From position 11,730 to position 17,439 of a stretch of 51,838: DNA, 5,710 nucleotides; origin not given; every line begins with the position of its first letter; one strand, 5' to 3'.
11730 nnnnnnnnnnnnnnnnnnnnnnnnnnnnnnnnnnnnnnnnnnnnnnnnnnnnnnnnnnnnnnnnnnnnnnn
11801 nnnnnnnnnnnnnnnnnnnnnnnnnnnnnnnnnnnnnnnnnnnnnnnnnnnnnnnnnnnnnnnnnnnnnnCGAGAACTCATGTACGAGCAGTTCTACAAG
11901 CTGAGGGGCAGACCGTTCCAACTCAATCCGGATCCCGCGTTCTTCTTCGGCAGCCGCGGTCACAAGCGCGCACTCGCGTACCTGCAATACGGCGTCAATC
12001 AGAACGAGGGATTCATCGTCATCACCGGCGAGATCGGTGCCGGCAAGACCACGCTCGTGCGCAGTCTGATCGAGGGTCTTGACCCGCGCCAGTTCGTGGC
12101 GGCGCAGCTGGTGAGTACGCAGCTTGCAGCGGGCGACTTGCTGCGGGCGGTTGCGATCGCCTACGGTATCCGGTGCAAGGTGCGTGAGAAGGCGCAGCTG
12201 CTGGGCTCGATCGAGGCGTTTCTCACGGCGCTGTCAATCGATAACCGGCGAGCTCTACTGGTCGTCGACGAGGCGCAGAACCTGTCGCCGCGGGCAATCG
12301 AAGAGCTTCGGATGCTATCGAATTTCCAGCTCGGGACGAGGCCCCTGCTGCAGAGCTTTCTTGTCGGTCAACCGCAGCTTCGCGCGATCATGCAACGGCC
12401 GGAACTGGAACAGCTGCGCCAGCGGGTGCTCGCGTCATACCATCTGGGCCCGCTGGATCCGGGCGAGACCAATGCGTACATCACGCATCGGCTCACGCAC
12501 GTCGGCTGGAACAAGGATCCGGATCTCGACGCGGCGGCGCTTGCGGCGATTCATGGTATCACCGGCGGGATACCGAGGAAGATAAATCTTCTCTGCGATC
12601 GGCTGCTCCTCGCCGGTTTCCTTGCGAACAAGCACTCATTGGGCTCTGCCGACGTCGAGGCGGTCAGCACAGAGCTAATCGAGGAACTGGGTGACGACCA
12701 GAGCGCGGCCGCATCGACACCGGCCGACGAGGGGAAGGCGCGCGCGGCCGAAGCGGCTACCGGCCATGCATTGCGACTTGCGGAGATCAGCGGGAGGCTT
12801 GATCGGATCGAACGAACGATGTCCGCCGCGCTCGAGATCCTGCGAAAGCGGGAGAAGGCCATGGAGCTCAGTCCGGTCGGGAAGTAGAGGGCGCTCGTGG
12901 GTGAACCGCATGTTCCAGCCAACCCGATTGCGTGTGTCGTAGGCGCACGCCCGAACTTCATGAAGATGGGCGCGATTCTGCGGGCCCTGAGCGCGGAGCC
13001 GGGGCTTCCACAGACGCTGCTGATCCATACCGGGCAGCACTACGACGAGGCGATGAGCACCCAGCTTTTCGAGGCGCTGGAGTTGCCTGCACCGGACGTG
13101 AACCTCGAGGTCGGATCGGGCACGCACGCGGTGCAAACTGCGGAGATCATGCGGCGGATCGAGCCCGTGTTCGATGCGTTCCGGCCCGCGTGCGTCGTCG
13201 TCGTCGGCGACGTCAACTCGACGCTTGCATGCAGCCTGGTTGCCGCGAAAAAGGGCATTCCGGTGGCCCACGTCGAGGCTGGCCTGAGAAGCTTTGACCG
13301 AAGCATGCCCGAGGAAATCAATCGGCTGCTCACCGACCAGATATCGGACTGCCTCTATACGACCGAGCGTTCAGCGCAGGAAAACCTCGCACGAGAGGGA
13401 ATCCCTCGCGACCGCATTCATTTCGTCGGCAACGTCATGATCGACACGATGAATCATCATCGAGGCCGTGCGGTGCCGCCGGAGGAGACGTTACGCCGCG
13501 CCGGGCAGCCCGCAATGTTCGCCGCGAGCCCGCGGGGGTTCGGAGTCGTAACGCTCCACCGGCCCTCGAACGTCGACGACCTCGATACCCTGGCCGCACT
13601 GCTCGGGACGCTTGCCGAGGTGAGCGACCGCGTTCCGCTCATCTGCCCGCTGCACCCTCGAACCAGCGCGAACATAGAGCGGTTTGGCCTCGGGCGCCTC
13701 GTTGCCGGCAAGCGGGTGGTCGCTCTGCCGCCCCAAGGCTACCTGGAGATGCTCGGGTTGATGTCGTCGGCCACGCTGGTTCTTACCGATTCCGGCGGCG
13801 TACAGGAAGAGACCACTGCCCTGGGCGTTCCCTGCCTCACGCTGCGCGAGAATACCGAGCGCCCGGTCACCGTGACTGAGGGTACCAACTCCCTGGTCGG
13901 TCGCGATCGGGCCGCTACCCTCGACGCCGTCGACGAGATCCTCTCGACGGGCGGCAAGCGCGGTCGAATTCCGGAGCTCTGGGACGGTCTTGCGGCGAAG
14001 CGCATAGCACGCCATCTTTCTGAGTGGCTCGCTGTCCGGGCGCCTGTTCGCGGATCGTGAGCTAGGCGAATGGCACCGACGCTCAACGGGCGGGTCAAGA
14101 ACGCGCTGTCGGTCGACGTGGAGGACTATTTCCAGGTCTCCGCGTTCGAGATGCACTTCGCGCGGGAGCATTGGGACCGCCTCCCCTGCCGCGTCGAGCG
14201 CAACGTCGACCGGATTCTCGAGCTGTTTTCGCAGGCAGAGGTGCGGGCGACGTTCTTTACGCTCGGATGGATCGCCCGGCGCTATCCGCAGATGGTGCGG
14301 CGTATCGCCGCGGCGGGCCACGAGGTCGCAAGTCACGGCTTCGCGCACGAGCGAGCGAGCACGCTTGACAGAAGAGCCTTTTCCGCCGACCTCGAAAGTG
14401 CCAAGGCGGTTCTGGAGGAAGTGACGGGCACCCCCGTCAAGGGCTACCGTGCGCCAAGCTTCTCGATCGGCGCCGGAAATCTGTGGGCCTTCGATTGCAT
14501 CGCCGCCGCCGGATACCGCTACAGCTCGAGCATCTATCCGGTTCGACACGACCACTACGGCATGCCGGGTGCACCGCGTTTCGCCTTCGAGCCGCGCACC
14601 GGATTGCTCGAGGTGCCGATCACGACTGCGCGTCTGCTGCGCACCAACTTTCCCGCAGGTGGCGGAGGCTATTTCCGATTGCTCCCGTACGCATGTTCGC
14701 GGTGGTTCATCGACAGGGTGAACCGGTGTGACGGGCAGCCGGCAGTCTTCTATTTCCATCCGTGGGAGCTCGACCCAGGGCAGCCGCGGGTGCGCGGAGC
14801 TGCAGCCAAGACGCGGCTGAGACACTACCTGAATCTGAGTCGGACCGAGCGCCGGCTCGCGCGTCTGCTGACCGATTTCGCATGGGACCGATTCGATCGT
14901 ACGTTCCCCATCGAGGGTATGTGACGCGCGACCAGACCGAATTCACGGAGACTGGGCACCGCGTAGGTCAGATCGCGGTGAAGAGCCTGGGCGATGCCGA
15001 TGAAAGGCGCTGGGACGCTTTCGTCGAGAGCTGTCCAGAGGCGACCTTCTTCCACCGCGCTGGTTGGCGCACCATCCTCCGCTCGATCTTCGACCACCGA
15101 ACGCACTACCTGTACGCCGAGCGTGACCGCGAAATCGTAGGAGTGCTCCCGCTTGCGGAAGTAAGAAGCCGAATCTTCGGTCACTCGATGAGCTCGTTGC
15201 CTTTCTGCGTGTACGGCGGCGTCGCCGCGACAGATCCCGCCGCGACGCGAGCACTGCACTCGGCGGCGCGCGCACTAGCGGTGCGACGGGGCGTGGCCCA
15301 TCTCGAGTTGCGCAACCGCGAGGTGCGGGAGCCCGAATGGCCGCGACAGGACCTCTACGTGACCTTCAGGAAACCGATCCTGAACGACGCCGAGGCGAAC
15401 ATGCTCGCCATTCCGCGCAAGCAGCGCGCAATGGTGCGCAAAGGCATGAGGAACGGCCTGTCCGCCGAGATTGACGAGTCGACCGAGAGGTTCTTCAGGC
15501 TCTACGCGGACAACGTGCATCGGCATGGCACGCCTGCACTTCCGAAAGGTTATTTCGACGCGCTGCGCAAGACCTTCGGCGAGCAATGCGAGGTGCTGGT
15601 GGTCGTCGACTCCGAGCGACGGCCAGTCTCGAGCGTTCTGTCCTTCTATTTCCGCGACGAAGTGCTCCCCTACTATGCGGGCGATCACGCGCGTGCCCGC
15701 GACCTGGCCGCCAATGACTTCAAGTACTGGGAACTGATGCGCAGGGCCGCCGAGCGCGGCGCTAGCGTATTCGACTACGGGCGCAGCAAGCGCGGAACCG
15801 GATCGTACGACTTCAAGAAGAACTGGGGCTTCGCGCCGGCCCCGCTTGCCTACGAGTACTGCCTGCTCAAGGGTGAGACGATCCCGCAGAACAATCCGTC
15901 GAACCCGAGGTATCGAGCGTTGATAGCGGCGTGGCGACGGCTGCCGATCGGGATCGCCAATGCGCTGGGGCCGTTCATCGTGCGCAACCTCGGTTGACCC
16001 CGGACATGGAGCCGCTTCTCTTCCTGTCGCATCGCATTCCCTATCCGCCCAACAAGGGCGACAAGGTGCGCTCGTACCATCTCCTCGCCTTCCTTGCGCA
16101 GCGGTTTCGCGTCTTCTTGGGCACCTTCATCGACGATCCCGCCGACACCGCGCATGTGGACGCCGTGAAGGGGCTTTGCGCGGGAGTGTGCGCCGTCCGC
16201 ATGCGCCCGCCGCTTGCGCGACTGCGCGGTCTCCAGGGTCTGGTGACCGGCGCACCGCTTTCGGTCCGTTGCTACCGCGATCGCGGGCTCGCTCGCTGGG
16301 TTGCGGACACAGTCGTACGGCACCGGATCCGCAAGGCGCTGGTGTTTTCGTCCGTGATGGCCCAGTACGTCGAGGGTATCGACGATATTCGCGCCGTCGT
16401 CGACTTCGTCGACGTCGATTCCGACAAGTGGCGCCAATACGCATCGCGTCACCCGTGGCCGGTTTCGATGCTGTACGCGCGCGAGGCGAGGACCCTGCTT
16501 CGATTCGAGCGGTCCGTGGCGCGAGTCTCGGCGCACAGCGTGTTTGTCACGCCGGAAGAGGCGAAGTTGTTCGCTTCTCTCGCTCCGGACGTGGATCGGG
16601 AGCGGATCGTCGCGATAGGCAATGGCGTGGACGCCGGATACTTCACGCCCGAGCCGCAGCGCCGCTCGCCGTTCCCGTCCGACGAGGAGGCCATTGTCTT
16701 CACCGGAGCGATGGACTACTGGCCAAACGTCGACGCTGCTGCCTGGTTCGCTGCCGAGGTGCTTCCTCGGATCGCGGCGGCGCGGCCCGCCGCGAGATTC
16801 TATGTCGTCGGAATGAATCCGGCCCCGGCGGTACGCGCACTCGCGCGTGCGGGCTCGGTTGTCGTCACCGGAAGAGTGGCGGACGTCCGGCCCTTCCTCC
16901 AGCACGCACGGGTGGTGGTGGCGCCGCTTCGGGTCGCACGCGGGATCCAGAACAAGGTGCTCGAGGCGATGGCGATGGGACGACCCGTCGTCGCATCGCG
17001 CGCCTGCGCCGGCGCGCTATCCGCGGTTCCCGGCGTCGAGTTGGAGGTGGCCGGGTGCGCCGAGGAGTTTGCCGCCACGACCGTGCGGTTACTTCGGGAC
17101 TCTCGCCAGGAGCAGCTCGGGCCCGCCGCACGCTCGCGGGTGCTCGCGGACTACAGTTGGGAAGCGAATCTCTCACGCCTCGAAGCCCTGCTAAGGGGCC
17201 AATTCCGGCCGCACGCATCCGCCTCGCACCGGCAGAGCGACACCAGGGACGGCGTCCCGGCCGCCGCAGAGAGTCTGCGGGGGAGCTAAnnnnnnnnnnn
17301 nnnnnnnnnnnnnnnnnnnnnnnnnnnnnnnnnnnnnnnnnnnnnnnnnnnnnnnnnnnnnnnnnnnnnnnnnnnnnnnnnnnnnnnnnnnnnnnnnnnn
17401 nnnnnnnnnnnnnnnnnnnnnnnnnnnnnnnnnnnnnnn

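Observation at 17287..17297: No exosortase, EpsI or PEP-CTERM substrate: the slot between the two paired glycosyltransferases is only 5 nt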

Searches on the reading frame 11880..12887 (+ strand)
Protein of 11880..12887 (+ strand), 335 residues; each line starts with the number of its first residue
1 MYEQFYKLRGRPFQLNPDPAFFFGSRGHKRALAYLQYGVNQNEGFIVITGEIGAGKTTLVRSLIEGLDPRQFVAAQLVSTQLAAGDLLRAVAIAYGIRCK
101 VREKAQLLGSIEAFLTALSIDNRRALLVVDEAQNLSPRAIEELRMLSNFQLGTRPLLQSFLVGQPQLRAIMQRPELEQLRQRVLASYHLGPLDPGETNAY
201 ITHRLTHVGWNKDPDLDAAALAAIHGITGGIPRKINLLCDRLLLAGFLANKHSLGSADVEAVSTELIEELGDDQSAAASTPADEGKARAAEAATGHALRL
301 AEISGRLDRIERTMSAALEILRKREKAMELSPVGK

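Call 5: search_protein_families(library=ncbifam, proteins=[window:11880-12887:+], max_evalue=0.00001)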
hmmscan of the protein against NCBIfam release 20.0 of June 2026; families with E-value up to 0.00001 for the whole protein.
window:11880-12887:+ (335 aa): 1 family
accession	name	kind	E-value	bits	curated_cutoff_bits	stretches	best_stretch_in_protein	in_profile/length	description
TIGR03015.1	pepcterm_ATPase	hypoth_equivalog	1e-112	375.9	324.5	1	1-268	1-268/269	XrtA/PEP-CTERM system-associated ATPase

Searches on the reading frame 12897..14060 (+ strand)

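Call 5: search_protein_families(library=ncbifam, proteins=[window:12897-14060:+], max_evalue=0.00001)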
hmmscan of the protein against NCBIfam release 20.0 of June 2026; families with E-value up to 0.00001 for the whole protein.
window:12897-14060:+ (387 aa): 2 families
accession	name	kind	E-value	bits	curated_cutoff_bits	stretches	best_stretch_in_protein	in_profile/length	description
TIGR00236.1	wecB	equivalog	8.7e-92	308.1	210.15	1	11-373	3-361/366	non-hydrolyzing UDP-N-acetylglucosamine 2-epimerase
TIGR03568.1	NeuC_NnaA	equivalog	5.2e-16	58.5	235.9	1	11-189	3-184/365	UDP-N-acetylglucosamine 2-epimerase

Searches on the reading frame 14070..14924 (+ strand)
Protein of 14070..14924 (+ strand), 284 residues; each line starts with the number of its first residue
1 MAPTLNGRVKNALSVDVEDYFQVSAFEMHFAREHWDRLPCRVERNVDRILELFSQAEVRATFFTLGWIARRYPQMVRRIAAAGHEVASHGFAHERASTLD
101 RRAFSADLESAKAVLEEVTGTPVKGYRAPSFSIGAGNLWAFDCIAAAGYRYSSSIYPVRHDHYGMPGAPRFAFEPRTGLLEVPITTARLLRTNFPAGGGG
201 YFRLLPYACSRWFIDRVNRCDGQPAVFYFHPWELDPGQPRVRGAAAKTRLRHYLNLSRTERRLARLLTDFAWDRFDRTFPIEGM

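Call 5: search_protein_families(library=ncbifam, proteins=[window:14070-14924:+], max_evalue=0.00001)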
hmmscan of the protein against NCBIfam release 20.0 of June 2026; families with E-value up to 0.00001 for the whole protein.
window:14070-14924:+ (284 aa): 8 families
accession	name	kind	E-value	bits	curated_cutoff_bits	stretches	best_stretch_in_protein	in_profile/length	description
TIGR03006.1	pepcterm_polyde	equivalog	4.7e-133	442.4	276.2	1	11-278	1-270/272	XrtA system polysaccharide deacetylase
TIGR02764.1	spore_ybaN_pdaB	equivalog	5.7e-17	62.1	237.4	1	43-132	18-107/191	polysaccharide deacetylase family sporulation protein PdaB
TIGR04243.1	nodulat_NodB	equivalog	5.2e-15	55.5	240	1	48-129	19-101/197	chitooligosaccharide deacetylase NodB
NF045821.1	PgAcgDacpgdA1_Bac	equivalog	4.4e-12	45.5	400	1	47-133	104-190/282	peptidoglycan-N-acetylglucosamine deacetylase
TIGR02873.1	spore_ylxY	hypoth_equivalog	4.1e-11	42.6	391.5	1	45-132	99-186/268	probable sporulation protein, polysaccharide deacetylase family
TIGR02884.1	spore_pdaA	equivalog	1.1e-10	41.7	298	1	46-129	52-135/224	delta-lactam-biosynthetic de-N-acetylase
TIGR03212.1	uraD_N-term-dom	equivalog_domain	4.7e-09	35.7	424.6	1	47-138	80-171/297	allantoinase PuuE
NF045822.1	PgAcgDacpgdA2_Bac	equivalog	9.3e-09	35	400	1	47-133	85-171/274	peptidoglycan-N-acetylglucosamine deacetylase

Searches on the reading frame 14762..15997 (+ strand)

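Call 5: search_protein_families(library=ncbifam, proteins=[window:14762-15997:+], max_evalue=0.00001)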
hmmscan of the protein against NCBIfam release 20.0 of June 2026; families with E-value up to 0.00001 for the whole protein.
window:14762-15997:+ (411 aa): 2 families
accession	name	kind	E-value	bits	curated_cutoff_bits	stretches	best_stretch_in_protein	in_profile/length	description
TIGR03019.1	pepcterm_femAB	equivalog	1.3e-153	510.9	260.35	1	83-411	2-330/330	FemAB family XrtA/PEP-CTERM system-associated protein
NF047883.1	UAcmpLyAlTFemX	equivalog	5.2e-09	35.8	500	1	194-341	146-294/337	UDP-N-acetylmuramoylpentapeptide-lysine N(6)-alanyltransferase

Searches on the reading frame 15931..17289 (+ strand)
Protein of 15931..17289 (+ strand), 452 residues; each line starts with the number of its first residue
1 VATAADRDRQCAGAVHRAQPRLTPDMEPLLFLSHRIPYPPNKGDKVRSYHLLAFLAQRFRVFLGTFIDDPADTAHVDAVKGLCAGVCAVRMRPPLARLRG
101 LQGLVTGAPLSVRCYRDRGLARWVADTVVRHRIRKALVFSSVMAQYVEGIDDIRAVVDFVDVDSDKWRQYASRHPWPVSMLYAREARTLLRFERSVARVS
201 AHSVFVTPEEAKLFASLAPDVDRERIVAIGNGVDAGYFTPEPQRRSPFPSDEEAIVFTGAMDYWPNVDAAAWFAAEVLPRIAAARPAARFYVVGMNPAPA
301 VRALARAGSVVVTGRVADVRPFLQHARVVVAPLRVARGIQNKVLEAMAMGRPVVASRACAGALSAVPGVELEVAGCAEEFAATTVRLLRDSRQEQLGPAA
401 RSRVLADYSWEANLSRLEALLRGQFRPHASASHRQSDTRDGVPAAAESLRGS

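Call 5: search_protein_families(library=ncbifam, proteins=[window:15931-17289:+], max_evalue=0.00001)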
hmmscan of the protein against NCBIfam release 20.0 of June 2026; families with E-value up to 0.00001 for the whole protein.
window:15931-17289:+ (452 aa): 4 families
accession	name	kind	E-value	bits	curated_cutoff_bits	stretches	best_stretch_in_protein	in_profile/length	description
TIGR03087.1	stp1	hypoth_equivalog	3.4e-162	540.1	316.65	1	29-422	1-395/397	TIGR03087 family PEP-CTERM/XrtA system glycosyltransferase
TIGR03088.1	stp2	hypoth_equivalog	5.5e-11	42.1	409.05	1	220-420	156-369/374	TIGR03088 family PEP-CTERM/XrtA system glycosyltransferase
NF053787.1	GlcN_PG_synth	equivalog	2.6e-06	26.5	480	1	343-417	278-352/361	N-acetylglucosaminyl phosphatidylglycerol synthase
NF038229.1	Glyco4_Geo_Pelo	equivalog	5.9e-06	25.5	400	1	323-422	235-334/338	GPMC system family 4 glycosyltransferase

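Call 59: find_encoding_contigs(protein=window:16006-17286:+, flank=6000, max_places=10)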
Protein window:16006-17286:+ (427 aa): 6 contigs read that carry it; 5 places shown.
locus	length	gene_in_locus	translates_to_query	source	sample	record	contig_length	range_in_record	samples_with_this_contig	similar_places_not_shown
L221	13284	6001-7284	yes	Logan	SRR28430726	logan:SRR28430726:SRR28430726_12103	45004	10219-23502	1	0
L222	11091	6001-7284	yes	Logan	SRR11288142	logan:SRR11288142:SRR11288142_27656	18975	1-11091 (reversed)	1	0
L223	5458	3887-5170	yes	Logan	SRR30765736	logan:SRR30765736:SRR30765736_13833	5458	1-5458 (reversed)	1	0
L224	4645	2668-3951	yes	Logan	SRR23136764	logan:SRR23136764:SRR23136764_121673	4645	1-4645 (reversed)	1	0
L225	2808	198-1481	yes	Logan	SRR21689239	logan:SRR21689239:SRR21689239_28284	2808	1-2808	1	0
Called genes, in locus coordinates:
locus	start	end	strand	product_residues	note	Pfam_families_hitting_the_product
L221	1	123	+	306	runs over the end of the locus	PF13614:AAA_31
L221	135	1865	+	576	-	-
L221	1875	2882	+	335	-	PF13191:AAA_16, PF13604:AAA_30 (faint), PF13401:AAA_22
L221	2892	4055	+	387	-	PF13579:Glyco_trans_4_4 (weak), PF02350:Epimerase_2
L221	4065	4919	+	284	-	PF01522:Polysacc_deac_1, PF11959:DUF3473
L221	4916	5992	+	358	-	PF02388:FemAB (faint), PF13480:Acetyltransf_6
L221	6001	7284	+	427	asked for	PF00534:Glycos_transf_1 (weak), PF13692:Glyco_trans_1_4, PF13524:Glyco_trans_1_2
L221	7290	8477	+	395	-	PF13439:Glyco_transf_4, PF13579:Glyco_trans_4_4, PF20706:GT4-conflict (weak), PF00534:Glycos_transf_1, PF13692:Glyco_trans_1_4, PF13524:Glyco_trans_1_2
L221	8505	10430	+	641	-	PF13522:GATase_6, PF13537:GATase_7, PF12481:DUF3700 (weak), PF00733:Asn_synthase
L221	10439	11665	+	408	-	PF13439:Glyco_transf_4, PF13579:Glyco_trans_4_4, PF00534:Glycos_transf_1, PF13692:Glyco_trans_1_4, PF13524:Glyco_trans_1_2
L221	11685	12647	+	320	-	PF01522:Polysacc_deac_1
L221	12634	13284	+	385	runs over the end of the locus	PF13439:Glyco_transf_4, PF13579:Glyco_trans_4_4, PF20706:GT4-conflict (weak), PF00534:Glycos_transf_1, PF13692:Glyco_trans_1_4, PF13524:Glyco_trans_1_2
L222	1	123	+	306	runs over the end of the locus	PF13614:AAA_31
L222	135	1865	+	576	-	-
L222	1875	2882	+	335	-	PF13191:AAA_16, PF13604:AAA_30 (faint), PF13401:AAA_22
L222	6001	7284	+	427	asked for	PF00534:Glycos_transf_1 (weak), PF13692:Glyco_trans_1_4, PF13524:Glyco_trans_1_2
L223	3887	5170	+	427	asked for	PF00534:Glycos_transf_1 (weak), PF13692:Glyco_trans_1_4, PF13524:Glyco_trans_1_2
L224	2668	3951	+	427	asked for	PF00534:Glycos_transf_1 (weak), PF13692:Glyco_trans_1_4, PF13524:Glyco_trans_1_2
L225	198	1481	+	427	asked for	PF00534:Glycos_transf_1 (weak), PF13692:Glyco_trans_1_4, PF13524:Glyco_trans_1_2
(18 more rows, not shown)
